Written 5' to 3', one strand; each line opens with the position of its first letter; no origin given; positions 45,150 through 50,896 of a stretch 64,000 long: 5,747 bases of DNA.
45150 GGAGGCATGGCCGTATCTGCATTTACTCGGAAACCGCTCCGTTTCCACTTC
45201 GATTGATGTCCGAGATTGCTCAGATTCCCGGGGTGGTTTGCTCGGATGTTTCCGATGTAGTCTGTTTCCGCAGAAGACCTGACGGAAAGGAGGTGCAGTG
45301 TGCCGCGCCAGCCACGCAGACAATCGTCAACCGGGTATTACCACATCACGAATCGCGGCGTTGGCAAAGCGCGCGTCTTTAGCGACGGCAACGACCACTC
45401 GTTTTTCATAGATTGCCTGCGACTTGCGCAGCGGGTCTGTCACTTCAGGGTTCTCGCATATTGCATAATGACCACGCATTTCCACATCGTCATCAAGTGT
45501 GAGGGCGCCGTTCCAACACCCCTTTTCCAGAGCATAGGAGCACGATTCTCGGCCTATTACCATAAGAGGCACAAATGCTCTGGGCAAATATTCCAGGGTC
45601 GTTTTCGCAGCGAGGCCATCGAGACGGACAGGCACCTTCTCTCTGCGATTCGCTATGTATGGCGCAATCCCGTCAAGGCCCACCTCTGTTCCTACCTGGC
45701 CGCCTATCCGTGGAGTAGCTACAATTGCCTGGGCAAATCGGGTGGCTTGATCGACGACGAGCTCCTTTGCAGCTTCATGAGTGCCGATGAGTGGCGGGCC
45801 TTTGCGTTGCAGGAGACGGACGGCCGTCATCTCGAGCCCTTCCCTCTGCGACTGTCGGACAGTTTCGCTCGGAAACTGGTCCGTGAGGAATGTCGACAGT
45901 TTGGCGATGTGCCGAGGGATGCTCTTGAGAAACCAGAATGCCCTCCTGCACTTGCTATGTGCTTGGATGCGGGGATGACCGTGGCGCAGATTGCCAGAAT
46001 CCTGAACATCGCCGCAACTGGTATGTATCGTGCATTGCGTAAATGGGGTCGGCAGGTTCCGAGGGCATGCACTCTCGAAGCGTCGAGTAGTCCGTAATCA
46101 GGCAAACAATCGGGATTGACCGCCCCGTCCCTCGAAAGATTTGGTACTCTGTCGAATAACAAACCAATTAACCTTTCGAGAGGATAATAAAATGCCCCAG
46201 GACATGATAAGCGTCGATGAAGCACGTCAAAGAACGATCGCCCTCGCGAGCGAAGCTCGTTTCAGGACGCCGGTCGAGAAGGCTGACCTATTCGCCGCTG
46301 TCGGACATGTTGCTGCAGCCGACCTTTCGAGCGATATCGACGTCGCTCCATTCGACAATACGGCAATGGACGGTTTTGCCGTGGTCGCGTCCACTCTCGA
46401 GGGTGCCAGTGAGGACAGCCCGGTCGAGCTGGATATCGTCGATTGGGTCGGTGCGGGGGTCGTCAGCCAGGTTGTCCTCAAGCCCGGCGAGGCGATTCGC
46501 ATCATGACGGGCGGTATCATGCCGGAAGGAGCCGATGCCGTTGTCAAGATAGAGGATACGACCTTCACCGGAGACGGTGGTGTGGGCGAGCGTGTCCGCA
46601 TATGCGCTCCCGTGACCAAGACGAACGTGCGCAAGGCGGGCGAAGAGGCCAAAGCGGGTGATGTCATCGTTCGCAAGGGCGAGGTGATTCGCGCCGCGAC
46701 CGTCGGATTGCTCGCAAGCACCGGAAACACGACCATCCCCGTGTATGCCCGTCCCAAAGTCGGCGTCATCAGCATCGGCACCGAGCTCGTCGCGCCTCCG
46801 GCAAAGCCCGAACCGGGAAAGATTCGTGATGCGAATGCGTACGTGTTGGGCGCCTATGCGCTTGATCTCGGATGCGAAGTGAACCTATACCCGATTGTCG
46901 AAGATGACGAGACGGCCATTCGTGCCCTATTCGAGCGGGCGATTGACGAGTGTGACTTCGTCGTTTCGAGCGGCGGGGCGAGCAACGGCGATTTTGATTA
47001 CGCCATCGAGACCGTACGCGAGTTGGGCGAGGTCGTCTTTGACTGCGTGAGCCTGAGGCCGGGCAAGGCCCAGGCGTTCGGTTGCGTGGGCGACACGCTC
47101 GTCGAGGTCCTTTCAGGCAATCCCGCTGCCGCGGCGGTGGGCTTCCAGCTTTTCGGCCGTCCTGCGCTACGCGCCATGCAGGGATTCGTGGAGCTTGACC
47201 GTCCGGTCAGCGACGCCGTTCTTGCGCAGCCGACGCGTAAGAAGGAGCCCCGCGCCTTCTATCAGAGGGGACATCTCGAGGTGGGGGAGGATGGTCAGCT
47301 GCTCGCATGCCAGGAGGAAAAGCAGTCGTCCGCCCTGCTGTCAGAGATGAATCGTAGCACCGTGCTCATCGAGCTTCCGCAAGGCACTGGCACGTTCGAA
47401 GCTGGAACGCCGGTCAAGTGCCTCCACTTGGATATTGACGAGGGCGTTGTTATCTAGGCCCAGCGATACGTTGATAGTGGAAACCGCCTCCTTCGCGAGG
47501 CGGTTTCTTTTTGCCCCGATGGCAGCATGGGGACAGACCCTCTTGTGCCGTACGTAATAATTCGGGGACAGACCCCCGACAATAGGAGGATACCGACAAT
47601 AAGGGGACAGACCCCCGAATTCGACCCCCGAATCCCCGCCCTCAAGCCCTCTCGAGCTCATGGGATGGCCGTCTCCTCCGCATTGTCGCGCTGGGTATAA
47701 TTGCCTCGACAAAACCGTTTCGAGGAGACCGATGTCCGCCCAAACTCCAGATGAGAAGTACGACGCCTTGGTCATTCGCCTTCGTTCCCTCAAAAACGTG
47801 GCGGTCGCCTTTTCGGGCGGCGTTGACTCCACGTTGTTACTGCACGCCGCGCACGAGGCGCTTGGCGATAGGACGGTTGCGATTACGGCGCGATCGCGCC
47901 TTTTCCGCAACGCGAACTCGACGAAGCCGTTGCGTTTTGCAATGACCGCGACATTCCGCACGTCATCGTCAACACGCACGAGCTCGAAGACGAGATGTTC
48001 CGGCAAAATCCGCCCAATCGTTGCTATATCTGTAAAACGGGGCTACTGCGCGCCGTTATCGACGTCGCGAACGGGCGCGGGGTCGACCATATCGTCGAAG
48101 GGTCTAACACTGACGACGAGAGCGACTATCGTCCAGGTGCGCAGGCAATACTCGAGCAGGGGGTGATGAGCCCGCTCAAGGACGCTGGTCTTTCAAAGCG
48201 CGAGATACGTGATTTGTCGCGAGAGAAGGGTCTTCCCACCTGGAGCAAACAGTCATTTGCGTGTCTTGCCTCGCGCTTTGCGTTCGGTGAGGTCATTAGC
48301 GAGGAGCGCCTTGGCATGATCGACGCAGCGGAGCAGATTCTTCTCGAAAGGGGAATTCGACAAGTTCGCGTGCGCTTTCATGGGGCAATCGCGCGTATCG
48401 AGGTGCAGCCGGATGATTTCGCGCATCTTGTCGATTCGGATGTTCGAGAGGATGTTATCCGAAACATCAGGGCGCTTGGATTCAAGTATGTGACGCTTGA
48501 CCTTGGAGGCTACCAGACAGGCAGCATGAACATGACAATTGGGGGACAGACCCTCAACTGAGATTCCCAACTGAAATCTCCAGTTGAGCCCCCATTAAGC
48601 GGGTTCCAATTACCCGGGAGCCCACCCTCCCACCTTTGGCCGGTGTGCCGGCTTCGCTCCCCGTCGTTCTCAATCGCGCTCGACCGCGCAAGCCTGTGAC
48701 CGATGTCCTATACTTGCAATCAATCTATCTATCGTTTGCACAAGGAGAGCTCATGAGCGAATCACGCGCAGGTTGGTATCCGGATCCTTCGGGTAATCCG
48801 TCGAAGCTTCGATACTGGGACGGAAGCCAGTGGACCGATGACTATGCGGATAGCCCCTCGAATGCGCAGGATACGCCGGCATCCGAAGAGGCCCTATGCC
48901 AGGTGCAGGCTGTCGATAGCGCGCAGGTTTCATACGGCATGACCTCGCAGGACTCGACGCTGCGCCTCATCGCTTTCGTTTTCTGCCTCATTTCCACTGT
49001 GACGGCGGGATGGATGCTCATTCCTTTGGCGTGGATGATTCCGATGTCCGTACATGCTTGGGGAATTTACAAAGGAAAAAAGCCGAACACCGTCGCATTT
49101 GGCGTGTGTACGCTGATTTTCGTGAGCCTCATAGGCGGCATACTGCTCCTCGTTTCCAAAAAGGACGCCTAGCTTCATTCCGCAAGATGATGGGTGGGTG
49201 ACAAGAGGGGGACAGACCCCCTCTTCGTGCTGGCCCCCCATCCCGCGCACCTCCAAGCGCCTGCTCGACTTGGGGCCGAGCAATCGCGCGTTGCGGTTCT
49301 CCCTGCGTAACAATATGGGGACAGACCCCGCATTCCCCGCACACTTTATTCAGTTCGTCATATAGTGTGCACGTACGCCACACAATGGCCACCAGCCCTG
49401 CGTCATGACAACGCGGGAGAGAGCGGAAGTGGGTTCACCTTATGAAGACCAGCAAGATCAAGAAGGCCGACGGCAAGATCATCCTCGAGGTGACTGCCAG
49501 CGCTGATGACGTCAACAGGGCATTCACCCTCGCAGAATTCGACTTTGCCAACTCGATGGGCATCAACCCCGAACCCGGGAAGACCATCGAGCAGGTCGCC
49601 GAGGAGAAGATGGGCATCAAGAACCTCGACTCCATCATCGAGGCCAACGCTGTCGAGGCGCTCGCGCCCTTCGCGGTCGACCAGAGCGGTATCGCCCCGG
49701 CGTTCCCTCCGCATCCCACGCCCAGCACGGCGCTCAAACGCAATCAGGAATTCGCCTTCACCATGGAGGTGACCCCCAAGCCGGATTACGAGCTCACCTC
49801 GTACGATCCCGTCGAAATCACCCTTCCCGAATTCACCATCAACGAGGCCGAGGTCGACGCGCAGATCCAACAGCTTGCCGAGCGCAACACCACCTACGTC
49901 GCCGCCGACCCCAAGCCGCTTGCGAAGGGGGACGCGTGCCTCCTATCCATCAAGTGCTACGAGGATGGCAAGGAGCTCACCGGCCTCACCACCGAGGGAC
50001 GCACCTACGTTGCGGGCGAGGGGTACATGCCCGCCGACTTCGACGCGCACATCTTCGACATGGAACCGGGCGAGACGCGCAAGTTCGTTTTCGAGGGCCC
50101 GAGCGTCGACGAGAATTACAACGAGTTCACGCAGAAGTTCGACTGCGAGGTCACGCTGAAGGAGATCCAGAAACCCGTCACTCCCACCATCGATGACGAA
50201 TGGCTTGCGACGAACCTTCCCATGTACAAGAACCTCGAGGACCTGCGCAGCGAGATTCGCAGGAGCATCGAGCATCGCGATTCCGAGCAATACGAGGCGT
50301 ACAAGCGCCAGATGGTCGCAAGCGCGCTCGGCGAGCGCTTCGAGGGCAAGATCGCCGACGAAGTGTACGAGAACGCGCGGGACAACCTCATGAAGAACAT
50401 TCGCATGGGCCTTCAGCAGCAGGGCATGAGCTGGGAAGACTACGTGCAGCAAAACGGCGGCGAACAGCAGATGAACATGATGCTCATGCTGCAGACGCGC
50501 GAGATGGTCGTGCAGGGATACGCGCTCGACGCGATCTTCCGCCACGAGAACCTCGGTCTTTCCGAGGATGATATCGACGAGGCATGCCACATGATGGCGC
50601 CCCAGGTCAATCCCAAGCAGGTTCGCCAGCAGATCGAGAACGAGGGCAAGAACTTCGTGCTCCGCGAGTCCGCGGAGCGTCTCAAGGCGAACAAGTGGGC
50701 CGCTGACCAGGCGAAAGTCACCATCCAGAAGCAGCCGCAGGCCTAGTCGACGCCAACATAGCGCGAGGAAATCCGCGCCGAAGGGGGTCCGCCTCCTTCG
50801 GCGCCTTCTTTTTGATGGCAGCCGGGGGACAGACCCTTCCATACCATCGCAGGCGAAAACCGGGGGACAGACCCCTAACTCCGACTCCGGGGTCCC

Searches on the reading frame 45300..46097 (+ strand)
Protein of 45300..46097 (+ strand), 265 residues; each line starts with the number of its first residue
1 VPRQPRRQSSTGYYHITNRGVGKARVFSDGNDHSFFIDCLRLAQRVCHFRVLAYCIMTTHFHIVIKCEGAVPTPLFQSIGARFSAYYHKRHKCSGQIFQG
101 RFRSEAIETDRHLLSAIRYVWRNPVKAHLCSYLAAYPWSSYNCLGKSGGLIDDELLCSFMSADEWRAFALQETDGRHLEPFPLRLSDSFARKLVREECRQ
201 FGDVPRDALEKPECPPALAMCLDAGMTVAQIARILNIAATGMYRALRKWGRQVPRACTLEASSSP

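Call 54: search_protein_families(library=pfam, proteins=[window:45300-46097:+], max_evalue=0.001)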
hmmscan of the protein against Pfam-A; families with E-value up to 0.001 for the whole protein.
window:45300-46097:+ (265 aa): 2 families
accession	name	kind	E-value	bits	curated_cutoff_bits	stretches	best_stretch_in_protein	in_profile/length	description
PF01797.21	Y1_Tnp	-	0.00027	21.5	23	1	11-120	4-118/121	Transposase IS200 like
PF02796.21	HTH_7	-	0.00053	20.5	23.8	1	222-249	18-45/45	Helix-turn-helix domain of resolvase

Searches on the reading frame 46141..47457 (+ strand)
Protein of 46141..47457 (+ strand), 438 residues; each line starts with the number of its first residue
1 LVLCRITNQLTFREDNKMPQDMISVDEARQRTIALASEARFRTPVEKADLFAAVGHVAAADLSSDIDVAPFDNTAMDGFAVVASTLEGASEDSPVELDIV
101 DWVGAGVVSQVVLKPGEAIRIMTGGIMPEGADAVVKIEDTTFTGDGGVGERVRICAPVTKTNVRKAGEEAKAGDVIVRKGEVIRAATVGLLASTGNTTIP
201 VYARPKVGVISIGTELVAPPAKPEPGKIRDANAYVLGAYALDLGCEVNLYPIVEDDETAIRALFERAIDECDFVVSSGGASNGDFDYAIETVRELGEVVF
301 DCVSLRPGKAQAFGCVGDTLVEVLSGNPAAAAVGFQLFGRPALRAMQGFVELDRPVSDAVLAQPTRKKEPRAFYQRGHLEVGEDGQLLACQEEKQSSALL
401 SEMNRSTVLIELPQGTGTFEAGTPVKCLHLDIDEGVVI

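Call 54: search_protein_families(library=pfam, proteins=[window:46141-47457:+], max_evalue=0.001)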
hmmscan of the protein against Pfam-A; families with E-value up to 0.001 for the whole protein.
window:46141-47457:+ (438 aa): 3 families
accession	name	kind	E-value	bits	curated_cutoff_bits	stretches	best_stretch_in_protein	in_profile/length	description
PF03453.22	MoeA_N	-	3.6e-41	140.9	30.8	1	23-195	1-160/160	MoeA N-terminal region (domain I and II)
PF00994.29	MoCF_biosynth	-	1.2e-28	100.1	26.6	1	208-344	1-143/144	Probable molybdopterin binding domain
PF03454.20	MoeA_C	-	4.6e-10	40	22.1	1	359-428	2-70/72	MoeA C-terminal region (domain IV)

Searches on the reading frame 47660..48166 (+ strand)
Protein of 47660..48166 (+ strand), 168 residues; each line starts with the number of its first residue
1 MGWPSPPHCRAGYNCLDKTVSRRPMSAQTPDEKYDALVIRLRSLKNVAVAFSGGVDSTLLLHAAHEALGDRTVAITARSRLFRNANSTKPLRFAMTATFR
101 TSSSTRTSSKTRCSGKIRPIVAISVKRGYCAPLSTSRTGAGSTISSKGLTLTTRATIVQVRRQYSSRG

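Call 54: search_protein_families(library=pfam, proteins=[window:47660-48166:+], max_evalue=0.001)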
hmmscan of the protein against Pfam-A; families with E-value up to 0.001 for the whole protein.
window:47660-48166:+ (168 aa): 1 family
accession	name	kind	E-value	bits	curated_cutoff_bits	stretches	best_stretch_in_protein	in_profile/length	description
PF01171.26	ATP_bind_3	-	0.0008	19.6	27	0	47-75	2-30/182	PP-loop family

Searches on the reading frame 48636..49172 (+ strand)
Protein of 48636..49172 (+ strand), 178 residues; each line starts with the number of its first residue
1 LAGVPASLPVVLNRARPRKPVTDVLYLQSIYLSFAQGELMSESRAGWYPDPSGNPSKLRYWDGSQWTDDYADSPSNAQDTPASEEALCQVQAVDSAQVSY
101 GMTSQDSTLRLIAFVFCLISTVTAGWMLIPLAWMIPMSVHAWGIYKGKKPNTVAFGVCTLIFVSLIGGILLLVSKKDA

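Call 54: search_protein_families(library=pfam, proteins=[window:48636-49172:+], max_evalue=0.001)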
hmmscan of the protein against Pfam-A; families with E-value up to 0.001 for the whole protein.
window:48636-49172:+ (178 aa): 1 family
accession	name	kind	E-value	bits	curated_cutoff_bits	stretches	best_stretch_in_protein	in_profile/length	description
PF10708.14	DUF2510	-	6e-13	48.7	24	1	45-77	1-33/35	Protein of unknown function (DUF2510)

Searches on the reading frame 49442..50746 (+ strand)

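Call 54: search_protein_families(library=pfam, proteins=[window:49442-50746:+], max_evalue=0.001)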
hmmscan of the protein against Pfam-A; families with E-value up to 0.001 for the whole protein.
window:49442-50746:+ (434 aa): 3 families
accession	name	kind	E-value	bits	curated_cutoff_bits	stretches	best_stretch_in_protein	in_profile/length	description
PF05698.19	Trigger_C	-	7.1e-19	68.9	22.7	1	265-418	2-158/162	Bacterial trigger factor protein (TF) C-terminus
PF05697.18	Trigger_N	-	1.2e-12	48.7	22.2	1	1-145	1-144/144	Bacterial trigger factor protein (TF)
PF03200.22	Glyco_hydro_63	-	0.00023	20.5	22.4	1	304-343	436-475/492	Glycosyl hydrolase family 63 C-terminal domain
